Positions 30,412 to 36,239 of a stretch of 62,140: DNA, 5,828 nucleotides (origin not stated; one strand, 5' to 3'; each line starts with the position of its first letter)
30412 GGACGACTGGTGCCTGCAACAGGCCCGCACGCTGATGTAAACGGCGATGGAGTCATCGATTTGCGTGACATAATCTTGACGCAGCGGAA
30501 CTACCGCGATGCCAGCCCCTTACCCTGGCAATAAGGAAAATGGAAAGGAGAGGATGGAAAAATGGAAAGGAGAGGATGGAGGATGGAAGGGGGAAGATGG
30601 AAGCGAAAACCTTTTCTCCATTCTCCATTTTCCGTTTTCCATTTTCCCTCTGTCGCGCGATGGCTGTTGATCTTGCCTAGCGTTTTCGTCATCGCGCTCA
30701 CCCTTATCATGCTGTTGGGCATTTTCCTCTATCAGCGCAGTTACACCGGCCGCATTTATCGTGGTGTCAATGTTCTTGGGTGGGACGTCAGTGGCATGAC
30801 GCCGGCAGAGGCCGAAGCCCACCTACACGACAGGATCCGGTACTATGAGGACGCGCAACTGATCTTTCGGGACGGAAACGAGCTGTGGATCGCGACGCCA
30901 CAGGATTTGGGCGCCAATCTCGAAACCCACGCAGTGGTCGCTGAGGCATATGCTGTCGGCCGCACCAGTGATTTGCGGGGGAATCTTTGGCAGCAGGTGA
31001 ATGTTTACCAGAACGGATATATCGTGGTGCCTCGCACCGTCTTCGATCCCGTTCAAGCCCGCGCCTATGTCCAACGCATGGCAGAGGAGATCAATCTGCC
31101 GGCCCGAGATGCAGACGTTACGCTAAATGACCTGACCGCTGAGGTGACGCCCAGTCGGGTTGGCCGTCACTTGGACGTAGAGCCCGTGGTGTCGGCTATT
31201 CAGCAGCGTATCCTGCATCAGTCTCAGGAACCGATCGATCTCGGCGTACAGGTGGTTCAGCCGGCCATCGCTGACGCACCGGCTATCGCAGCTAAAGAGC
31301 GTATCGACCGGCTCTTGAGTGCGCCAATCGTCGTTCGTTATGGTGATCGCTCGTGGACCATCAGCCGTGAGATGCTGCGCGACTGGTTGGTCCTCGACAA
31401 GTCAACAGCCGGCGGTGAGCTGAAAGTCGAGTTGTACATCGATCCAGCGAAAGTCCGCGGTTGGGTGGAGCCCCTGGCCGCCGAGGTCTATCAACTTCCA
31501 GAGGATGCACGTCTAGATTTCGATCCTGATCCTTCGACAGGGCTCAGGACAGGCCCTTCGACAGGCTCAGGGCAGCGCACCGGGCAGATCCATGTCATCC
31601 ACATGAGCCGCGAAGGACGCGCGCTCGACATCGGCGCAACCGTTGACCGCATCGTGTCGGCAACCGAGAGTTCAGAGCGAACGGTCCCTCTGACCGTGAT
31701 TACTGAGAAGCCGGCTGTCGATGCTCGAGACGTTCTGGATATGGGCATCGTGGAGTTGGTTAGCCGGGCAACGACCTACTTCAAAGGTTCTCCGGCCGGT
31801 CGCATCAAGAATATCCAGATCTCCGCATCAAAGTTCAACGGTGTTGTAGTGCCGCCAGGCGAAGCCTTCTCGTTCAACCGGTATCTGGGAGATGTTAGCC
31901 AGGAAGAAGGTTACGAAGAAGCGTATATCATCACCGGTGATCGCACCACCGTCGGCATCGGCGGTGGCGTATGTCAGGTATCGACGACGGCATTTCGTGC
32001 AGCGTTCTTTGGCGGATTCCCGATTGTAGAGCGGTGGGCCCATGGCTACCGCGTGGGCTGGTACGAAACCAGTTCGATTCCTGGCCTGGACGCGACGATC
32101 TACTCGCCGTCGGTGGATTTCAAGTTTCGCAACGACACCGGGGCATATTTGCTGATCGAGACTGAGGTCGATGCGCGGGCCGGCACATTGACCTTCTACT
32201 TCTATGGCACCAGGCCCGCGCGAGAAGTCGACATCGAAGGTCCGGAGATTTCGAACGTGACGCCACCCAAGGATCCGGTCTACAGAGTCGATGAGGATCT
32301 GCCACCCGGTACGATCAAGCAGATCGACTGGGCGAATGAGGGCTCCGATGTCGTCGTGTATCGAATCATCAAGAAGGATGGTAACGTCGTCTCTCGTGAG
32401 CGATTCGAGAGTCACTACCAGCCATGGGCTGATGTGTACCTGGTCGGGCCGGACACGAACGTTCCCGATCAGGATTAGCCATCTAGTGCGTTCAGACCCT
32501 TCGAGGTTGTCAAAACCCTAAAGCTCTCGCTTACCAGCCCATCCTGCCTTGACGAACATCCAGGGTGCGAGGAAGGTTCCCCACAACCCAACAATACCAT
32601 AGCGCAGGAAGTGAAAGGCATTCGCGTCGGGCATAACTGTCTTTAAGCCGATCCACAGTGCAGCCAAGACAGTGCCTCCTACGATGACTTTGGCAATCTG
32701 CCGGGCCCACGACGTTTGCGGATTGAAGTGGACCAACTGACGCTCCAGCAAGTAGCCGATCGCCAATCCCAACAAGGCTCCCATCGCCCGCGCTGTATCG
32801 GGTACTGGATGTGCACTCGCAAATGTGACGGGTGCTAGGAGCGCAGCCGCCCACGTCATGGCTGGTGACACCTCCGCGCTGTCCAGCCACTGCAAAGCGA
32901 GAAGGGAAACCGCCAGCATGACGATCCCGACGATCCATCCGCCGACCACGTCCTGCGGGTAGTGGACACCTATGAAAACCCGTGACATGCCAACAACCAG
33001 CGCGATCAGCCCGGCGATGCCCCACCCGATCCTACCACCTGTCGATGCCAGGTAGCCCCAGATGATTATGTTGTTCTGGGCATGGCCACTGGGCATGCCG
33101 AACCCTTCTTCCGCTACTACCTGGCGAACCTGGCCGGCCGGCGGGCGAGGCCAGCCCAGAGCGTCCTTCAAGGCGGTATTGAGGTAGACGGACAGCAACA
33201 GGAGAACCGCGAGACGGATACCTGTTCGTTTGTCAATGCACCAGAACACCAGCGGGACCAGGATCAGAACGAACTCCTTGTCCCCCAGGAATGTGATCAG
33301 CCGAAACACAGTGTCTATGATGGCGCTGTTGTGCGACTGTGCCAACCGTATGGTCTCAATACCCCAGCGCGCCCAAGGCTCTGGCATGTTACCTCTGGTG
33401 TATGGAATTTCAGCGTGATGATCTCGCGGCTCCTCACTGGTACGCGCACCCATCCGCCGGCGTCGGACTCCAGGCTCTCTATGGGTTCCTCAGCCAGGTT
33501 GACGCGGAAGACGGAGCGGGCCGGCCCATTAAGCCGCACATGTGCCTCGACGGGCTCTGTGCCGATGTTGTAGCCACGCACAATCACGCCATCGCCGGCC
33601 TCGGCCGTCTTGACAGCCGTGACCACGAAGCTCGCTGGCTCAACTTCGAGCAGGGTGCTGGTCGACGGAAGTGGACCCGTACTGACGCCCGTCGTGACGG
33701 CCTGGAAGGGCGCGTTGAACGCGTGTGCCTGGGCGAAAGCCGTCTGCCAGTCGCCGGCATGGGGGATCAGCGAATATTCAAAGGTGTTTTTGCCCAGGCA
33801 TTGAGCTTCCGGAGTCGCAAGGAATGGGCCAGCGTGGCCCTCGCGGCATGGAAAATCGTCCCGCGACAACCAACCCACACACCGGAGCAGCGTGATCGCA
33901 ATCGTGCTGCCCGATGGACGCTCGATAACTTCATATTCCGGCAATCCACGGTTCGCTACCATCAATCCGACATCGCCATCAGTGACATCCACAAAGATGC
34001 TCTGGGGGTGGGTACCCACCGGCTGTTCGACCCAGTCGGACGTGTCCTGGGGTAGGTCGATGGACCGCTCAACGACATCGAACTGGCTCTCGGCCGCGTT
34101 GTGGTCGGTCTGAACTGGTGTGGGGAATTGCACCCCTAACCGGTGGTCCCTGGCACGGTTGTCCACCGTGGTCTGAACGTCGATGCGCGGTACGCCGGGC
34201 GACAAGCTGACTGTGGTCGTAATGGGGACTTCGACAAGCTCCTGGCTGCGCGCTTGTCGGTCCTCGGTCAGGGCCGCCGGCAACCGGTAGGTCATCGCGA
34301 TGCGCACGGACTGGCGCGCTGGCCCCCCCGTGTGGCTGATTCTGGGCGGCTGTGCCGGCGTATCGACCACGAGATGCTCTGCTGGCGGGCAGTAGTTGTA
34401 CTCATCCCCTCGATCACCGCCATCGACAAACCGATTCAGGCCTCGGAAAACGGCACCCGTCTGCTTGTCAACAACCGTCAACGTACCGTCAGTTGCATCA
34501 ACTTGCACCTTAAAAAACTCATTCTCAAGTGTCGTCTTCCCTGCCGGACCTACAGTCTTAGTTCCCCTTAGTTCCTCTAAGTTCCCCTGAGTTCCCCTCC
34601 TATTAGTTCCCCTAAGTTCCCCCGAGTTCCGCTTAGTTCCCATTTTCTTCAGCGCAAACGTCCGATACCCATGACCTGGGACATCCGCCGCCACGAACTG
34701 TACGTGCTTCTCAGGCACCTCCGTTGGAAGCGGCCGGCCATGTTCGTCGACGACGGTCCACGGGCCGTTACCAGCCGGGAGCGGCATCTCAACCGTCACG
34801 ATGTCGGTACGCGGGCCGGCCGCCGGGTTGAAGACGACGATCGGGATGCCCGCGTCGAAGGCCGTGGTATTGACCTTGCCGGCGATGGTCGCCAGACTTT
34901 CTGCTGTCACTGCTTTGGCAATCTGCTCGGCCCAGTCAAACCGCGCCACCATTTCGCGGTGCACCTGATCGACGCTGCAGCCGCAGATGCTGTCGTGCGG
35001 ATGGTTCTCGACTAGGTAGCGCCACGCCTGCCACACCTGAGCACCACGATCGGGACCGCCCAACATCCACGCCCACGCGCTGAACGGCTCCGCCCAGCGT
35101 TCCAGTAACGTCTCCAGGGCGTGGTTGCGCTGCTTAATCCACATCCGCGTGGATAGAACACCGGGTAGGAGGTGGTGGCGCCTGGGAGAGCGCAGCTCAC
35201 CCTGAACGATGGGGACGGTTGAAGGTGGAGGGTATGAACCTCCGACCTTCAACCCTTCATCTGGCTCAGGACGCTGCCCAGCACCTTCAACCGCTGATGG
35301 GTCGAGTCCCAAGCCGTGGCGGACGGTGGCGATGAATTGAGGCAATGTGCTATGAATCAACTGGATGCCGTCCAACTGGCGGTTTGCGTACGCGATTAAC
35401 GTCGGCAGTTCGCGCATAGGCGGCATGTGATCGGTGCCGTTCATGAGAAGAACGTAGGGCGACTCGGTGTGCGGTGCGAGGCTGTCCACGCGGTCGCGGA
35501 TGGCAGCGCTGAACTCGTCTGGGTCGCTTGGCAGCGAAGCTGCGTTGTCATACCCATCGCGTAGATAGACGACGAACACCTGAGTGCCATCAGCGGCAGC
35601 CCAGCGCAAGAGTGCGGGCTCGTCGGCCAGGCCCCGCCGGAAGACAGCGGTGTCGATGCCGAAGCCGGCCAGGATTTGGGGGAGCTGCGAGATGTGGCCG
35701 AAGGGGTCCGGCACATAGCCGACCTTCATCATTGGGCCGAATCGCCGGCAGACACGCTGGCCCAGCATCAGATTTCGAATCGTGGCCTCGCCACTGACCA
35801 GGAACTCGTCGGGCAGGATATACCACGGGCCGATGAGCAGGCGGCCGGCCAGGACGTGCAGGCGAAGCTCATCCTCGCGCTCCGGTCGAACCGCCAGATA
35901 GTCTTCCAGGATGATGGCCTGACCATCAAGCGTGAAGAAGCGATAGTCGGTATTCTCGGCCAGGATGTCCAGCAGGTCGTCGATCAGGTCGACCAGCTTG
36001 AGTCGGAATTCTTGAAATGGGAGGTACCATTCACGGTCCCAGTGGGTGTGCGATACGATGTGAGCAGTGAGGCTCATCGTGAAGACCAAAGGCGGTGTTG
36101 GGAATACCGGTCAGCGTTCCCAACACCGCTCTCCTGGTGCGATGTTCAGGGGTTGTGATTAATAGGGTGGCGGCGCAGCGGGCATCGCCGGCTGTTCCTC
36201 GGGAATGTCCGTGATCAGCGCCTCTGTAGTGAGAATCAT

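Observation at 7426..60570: More than 20 loci carry hairpin or array elements built from degenerate tandem short units (mostly 7 nt), in at least nine unrelated sequence families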

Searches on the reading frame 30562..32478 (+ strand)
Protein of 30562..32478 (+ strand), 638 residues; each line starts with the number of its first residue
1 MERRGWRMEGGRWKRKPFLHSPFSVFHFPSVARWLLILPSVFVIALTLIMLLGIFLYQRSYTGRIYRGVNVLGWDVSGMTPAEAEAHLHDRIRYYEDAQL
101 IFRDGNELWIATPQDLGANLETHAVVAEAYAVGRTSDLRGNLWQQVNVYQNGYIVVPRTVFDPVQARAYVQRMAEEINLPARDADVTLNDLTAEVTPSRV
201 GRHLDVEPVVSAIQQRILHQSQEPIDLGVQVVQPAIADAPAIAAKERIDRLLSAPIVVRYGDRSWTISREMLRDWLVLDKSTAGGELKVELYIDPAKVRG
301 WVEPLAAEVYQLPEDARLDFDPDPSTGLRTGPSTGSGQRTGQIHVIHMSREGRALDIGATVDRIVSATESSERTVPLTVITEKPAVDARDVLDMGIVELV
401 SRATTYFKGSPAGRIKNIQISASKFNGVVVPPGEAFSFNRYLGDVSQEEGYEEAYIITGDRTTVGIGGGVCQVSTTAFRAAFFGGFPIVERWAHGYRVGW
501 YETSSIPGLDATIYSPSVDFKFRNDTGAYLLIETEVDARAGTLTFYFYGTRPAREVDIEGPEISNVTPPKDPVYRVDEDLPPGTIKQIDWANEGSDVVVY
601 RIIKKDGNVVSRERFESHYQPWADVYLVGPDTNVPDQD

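Call 10: search_protein_families(library=pfam, proteins=[window:30562-32478:+])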
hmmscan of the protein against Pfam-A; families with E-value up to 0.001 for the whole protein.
window:30562-32478:+ (638 aa): 3 families
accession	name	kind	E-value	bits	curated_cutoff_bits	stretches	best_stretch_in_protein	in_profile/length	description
PF04294.18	VanW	-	8.2e-40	135.7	27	1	414-544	2-128/130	VanW like protein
PF12229.13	PG_binding_4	-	3.4e-23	82.5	22.1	1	112-223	4-114/117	Putative peptidoglycan binding domain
PF07501.17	G5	-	2e-06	28.3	23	1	569-629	11-73/75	G5 domain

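Call 51: search_protein_families(library=ncbifam, proteins=[window:30562-32478:+], max_evalue=0.001)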
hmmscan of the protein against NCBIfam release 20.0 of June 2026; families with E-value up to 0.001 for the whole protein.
window:30562-32478:+ (638 aa): 3 families
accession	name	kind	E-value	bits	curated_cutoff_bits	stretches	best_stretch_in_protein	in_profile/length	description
NF033128.2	vanW-gen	equivalog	2.9e-16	59.9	365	1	414-538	70-195/271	glycopeptide resistance accessory protein VanW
NF033122.1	vanW-B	exception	3.9e-13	49.3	610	1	414-532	71-190/275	glycopeptide resistance accessory protein VanW-B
NF033123.1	vanW-G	exception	1.9e-12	47.5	600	1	414-538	70-195/273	glycopeptide resistance accessory protein VanW-G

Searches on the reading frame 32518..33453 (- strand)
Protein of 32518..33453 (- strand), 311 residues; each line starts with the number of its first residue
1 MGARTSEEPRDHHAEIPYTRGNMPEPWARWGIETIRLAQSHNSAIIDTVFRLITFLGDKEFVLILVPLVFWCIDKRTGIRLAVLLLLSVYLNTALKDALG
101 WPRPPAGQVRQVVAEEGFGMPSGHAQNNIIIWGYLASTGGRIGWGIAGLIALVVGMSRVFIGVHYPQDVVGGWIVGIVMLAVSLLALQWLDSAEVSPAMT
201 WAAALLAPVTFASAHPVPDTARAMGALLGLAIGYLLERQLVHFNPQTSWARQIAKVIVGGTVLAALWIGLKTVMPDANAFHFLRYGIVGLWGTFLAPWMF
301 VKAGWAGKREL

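Call 42: search_protein_families(library=pfam, proteins=[window:32518-33453:-], max_evalue=0.00001)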
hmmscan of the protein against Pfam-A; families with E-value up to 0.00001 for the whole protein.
window:32518-33453:- (311 aa): 1 family
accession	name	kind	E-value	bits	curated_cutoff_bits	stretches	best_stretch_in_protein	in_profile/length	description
PF01569.27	PAP2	-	1e-18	67.7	27.2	1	79-188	3-126/130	PAP2 superfamily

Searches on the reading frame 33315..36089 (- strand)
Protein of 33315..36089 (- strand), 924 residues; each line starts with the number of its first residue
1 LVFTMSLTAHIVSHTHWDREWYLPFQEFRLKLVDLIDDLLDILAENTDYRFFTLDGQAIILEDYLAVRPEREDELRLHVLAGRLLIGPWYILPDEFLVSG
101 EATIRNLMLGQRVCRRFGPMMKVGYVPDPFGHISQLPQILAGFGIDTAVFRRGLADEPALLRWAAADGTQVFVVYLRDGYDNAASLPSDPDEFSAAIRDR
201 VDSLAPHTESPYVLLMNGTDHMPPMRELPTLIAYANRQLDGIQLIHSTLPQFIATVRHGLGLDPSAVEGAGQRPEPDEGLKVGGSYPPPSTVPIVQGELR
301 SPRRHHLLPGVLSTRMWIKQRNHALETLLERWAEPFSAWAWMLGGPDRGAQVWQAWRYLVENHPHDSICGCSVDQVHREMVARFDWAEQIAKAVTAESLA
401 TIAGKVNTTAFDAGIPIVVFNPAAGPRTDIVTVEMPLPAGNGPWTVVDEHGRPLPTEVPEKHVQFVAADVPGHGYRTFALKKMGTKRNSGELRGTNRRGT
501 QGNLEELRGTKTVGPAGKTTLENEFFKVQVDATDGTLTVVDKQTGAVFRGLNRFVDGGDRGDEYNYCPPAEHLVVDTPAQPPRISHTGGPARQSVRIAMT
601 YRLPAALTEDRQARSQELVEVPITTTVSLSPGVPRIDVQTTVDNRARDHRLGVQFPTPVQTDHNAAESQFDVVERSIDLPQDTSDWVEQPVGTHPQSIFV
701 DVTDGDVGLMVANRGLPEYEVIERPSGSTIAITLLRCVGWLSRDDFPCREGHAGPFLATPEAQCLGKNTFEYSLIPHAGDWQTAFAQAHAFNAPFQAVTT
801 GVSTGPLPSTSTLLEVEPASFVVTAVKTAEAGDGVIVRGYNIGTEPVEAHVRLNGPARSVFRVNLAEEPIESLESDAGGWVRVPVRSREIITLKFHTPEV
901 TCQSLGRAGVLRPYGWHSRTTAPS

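Call 10: search_protein_families(library=pfam, proteins=[window:33315-36089:-])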
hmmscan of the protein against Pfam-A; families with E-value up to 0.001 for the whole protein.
window:33315-36089:- (924 aa): 4 families
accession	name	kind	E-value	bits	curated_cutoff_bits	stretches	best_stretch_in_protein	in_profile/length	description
PF01074.27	Glyco_hydro_38N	-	1.9e-34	119.7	25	1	9-258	2-257/270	Glycosyl hydrolases family 38 N-terminal domain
PF07748.19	Glyco_hydro_38C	-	6.8e-19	69.4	25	1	521-739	1-201/206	Glycosyl hydrolases family 38 C-terminal domain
PF17677.7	Glyco_hydro38C2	-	3.6e-12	46.7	22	1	821-893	2-72/72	Glycosyl hydrolases family 38 C-terminal beta sandwich domain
PF09261.16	Alpha-mann_mid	-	8.2e-10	39.1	31.1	1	310-401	5-95/96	Alpha mannosidase middle domain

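Call 14: find_homologous_proteins(query=window:33315-36089:-, max_evalue=1e-20)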
Query window:33315-36089:- (924 aa): 7993 proteins with E <= 1e-20 among 8000 candidates; the best 120 are listed.
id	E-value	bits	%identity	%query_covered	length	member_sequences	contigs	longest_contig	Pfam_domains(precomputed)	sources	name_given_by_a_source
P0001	0.0e+0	2142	100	100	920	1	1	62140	PF09261.17,PF07748.20,PF01074.29,PF17677.8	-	-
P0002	0.0e+0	1365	71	52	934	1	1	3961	PF09261.17,PF07748.20,PF01074.29,PF17677.8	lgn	-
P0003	0.0e+0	1362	67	53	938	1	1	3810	PF09261.17,PF07748.20,PF01074.29,PF17677.8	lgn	-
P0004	0.0e+0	1188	67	50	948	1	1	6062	PF09261.17,PF07748.20,PF01074.29,PF17677.8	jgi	jgi:alpha-mannosidase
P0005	0.0e+0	1089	56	51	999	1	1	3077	PF09261.17,PF07748.20,PF01074.29,PF17677.8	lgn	-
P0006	0.0e+0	1072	57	96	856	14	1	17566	PF09261.17,PF07748.20,PF01074.29,PF17677.8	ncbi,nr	ncbi:MAG: hypothetical protein J7M16_08125 [Anaerolineae bacterium]|nr:hypothetical protein [Anaerol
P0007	0.0e+0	1068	56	53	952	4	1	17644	PF09261.17,PF07748.20,PF01074.29,PF17677.8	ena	-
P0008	0.0e+0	1064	54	54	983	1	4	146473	PF09261.17,PF07748.20,PF01074.29,PF17677.8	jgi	jgi:alpha-mannosidase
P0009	0.0e+0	1063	56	98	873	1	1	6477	PF09261.17,PF07748.20,PF01074.29,PF17677.8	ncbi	ncbi:MAG: alpha-mannosidase [Anaerolineae bacterium]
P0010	0.0e+0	1061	58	50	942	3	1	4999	PF09261.17,PF07748.20,PF01074.29,PF17677.8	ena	-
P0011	0.0e+0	1058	55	51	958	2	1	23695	PF09261.17,PF07748.20,PF01074.29,PF17677.8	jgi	jgi:alpha-mannosidase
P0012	0.0e+0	1052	56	50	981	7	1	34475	PF09261.17,PF07748.20,PF01074.29,PF17677.8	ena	-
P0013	0.0e+0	1045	56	51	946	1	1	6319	PF09261.17,PF07748.20,PF01074.29,PF17677.8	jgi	jgi:mannosylglycerate hydrolase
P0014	0.0e+0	1041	55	98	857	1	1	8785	PF09261.17,PF07748.20,PF01074.29,PF17677.8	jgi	-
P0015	0.0e+0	1039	59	49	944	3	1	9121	PF09261.17,PF07748.20,PF01074.29,PF17677.8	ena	-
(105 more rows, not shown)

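Call 30: find_encoding_contigs(protein=P0002, flank=10000, max_places=3)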
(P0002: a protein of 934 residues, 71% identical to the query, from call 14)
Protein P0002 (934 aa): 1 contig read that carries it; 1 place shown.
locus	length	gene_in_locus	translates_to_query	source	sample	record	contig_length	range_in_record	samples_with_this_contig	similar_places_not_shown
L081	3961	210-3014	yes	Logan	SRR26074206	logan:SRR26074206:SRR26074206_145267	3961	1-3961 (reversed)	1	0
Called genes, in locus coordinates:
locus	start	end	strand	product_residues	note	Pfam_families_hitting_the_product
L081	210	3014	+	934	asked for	PF01074:Glyco_hydro_38N, PF09261:Alpha-mann_mid, PF07748:Glyco_hydro_38C, PF17677:Glyco_hydro38C2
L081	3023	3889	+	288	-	PF01569:PAP2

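Call 31: find_encoding_contigs(protein=P0003, flank=10000, max_places=3)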
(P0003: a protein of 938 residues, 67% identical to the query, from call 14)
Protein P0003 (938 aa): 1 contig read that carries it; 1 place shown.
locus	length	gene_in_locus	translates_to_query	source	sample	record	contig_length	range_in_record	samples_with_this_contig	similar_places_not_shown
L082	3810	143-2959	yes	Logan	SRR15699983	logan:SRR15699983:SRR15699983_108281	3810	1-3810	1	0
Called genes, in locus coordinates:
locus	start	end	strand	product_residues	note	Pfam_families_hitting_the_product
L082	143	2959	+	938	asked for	PF01074:Glyco_hydro_38N, PF09261:Alpha-mann_mid, PF07748:Glyco_hydro_38C, PF17677:Glyco_hydro38C2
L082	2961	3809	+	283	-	?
